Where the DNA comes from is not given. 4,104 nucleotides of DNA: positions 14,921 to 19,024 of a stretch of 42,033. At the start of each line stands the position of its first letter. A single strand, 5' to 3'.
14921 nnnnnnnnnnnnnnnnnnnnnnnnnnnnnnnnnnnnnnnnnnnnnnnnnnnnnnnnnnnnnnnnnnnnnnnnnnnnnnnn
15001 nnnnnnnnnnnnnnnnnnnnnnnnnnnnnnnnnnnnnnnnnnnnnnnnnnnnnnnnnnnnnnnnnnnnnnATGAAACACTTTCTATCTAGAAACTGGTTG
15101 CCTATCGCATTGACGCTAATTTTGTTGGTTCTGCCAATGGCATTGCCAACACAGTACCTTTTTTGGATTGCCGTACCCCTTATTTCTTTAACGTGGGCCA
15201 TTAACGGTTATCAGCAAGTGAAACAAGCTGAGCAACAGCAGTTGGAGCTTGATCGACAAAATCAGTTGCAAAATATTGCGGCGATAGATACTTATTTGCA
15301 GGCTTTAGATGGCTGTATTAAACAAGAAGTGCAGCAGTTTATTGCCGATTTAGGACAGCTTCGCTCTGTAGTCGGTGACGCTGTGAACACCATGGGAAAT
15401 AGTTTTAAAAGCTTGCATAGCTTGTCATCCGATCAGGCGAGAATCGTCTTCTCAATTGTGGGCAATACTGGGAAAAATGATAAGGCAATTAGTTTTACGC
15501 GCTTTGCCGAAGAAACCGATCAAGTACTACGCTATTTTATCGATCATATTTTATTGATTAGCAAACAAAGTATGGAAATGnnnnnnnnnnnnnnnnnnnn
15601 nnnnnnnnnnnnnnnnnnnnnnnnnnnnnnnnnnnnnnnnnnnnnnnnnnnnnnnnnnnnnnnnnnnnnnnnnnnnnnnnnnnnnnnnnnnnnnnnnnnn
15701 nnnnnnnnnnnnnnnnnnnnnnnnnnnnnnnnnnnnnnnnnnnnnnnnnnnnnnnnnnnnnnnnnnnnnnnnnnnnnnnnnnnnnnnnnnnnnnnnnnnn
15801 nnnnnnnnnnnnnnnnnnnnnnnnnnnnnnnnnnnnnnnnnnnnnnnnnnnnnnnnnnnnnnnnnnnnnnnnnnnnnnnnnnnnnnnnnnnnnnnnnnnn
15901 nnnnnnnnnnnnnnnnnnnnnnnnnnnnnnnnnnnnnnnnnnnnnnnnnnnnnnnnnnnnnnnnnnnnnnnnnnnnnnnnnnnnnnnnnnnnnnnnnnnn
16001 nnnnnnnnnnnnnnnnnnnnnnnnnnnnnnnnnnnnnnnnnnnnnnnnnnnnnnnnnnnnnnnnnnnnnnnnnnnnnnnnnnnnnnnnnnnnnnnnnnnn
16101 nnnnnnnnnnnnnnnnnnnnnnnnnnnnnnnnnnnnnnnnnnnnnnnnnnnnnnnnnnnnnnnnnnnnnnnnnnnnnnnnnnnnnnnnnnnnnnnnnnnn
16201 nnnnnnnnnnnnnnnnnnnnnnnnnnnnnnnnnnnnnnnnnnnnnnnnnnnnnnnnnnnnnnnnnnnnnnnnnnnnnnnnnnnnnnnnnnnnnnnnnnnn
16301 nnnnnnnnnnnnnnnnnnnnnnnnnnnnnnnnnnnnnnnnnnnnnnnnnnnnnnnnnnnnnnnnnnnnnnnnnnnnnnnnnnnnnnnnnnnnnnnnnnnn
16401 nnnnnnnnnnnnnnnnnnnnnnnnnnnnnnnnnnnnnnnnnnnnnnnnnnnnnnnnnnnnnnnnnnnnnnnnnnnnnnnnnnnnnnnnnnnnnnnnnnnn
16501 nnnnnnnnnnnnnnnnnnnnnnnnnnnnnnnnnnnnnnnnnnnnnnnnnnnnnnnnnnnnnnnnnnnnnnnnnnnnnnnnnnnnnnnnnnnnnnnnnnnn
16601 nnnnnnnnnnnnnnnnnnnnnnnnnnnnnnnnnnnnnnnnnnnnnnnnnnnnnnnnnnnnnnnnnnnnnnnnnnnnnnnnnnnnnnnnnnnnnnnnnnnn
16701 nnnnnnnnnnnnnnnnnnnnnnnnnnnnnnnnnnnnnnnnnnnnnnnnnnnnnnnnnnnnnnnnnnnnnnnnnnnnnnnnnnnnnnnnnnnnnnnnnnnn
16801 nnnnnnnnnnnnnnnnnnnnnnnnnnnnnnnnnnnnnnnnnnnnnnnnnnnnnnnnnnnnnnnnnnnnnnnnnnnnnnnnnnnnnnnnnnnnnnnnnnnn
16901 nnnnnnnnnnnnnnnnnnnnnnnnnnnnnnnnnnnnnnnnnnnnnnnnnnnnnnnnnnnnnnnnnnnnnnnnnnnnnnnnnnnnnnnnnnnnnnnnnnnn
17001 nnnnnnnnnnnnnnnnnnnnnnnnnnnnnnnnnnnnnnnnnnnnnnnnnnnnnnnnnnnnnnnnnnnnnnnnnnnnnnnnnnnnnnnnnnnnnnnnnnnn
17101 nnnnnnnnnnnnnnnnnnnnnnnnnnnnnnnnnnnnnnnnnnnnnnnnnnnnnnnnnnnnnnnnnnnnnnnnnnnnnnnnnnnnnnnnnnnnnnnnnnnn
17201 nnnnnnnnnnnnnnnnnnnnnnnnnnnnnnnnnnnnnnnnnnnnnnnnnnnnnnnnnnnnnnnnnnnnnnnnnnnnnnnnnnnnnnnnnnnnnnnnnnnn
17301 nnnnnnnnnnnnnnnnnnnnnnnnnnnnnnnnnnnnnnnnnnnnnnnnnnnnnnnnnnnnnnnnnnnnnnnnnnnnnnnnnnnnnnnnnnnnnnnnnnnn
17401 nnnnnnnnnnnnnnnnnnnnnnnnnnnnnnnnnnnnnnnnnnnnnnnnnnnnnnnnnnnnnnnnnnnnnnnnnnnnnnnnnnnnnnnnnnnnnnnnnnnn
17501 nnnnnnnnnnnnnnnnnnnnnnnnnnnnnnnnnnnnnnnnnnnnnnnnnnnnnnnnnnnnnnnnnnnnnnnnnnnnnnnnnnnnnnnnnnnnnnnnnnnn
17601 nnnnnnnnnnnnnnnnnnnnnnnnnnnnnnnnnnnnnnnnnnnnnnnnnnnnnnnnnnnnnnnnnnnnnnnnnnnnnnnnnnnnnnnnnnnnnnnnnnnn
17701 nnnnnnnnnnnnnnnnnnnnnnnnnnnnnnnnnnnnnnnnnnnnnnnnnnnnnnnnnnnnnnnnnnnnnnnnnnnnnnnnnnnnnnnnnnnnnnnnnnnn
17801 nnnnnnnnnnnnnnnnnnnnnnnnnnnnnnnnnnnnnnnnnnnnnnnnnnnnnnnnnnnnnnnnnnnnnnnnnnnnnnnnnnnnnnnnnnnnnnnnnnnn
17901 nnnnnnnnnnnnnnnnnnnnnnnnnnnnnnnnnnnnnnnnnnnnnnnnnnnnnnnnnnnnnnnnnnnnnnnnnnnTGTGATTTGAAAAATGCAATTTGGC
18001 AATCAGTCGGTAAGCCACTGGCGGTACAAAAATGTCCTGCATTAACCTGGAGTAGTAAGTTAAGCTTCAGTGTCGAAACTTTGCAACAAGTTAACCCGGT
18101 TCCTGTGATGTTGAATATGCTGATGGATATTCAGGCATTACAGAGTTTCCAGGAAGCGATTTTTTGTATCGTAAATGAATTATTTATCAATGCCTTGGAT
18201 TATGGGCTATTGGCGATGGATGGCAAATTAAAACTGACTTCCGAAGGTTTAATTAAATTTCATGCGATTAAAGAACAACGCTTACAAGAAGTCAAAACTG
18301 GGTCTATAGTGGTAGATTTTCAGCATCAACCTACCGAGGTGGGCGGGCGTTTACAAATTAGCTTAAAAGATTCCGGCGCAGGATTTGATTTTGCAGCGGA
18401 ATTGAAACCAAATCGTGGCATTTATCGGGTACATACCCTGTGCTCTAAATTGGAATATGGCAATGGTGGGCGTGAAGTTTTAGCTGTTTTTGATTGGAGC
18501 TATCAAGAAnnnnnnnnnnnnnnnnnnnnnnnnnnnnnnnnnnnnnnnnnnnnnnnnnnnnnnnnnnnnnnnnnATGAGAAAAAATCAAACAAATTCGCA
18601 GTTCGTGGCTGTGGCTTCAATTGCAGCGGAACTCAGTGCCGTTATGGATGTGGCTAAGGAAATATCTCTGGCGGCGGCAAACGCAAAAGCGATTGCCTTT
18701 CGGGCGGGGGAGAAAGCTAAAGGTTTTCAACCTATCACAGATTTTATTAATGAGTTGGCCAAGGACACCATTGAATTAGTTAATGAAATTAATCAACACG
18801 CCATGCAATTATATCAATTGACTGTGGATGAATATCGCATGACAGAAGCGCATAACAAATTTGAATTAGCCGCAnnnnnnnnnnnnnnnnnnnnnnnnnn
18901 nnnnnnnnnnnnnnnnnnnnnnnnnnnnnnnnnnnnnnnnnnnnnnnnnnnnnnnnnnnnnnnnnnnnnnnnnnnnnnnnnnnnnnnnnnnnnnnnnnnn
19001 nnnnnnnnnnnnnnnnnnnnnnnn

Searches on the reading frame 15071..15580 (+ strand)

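Call 57: search_protein_families(library=pfam, proteins=[window:15071-15580:+], max_evalue=1)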
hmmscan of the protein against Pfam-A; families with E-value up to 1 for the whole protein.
window:15071-15580:+ (170 aa): 1 family
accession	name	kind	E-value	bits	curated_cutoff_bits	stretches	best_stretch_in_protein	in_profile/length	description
PF15556.11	Zwint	-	0.012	15.5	29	1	53-107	123-177/252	ZW10 interactor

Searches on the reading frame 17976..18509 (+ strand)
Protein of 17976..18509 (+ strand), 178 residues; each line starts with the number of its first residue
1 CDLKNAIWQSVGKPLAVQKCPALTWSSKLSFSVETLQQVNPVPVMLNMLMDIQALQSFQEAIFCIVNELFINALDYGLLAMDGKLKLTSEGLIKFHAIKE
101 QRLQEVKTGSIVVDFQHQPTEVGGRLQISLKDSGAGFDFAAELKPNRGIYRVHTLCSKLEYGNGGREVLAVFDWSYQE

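Call 57: search_protein_families(library=pfam, proteins=[window:17976-18509:+], max_evalue=1)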
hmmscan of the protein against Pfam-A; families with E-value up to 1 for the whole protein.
window:17976-18509:+ (178 aa): 1 family
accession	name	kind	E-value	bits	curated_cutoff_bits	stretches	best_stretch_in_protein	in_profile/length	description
PF13581.12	HATPase_c_2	-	0.0033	17.9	27.4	1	65-170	35-125/127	Histidine kinase-like ATPase domain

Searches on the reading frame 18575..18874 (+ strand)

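Call 64: search_protein_families(library=pfam, proteins=[window:18575-18874:+], max_evalue=10)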
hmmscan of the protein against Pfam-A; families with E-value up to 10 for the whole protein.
window:18575-18874:+ (100 aa): 2 families
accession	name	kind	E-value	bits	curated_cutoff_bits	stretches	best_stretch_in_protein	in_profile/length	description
PF00015.26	MCPsignal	-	6.7e-06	26.5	34.6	1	13-90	32-109/172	Methyl-accepting chemotaxis protein (MCP) signalling domain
PF25229.1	Salactin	-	0.00054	19.6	27.1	1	11-93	135-217/335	Salactin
